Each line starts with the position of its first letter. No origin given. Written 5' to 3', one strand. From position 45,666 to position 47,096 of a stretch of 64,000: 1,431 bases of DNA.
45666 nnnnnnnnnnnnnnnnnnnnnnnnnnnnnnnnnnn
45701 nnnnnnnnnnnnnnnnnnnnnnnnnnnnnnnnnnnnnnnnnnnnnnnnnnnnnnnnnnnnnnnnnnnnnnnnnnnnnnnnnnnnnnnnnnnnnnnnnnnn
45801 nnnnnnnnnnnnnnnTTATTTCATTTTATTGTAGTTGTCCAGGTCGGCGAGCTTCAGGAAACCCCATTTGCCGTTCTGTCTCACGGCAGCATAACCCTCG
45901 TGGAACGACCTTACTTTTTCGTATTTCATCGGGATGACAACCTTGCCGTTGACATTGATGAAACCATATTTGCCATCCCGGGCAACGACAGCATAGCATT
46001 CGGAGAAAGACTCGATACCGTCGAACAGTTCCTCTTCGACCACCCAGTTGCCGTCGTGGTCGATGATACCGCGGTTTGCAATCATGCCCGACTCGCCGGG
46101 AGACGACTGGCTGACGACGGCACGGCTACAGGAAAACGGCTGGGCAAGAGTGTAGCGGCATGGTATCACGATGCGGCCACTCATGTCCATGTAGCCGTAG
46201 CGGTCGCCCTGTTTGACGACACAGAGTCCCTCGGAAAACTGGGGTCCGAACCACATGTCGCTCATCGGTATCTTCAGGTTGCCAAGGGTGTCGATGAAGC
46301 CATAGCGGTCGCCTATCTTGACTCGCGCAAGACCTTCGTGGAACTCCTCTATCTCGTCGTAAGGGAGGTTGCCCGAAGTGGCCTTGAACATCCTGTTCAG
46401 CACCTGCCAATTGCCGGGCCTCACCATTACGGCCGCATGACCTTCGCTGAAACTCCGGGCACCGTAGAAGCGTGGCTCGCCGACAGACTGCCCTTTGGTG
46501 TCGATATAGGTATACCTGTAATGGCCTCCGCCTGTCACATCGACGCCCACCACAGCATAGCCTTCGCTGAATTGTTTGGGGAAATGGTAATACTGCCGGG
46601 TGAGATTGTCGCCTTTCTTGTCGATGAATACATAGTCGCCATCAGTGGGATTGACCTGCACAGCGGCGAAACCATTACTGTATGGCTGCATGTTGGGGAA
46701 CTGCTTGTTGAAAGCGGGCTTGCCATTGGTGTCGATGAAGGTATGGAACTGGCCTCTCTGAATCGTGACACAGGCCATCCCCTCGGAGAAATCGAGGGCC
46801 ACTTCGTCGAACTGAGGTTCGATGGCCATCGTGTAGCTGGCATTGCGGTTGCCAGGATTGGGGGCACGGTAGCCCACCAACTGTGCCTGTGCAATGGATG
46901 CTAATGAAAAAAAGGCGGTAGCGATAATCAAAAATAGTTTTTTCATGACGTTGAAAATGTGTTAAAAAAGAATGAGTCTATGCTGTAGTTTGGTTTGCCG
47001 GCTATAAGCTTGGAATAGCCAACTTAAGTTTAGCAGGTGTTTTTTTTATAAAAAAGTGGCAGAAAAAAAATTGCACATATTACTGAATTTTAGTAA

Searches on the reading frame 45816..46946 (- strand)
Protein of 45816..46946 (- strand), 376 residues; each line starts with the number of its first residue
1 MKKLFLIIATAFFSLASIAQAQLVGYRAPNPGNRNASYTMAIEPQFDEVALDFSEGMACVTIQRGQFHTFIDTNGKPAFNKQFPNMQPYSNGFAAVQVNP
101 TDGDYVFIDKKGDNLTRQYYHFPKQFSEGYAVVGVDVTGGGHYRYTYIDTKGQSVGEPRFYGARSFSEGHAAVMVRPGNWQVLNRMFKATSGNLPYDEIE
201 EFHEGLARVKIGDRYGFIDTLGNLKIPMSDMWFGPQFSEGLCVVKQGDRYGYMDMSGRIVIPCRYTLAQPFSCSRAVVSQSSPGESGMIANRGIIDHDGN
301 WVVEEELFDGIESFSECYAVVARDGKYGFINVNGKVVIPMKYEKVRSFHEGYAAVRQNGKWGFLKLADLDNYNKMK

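Call 17: search_protein_families(library=pfam, proteins=[window:45816-46946:-], max_evalue=0.01)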
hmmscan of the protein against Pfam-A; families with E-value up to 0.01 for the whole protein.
window:45816-46946:- (376 aa): 1 family
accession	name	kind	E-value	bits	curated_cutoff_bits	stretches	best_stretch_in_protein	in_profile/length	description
PF14903.11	WG_beta_rep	-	1e-63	211.4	25.6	7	327-361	1-35/35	WG containing repeat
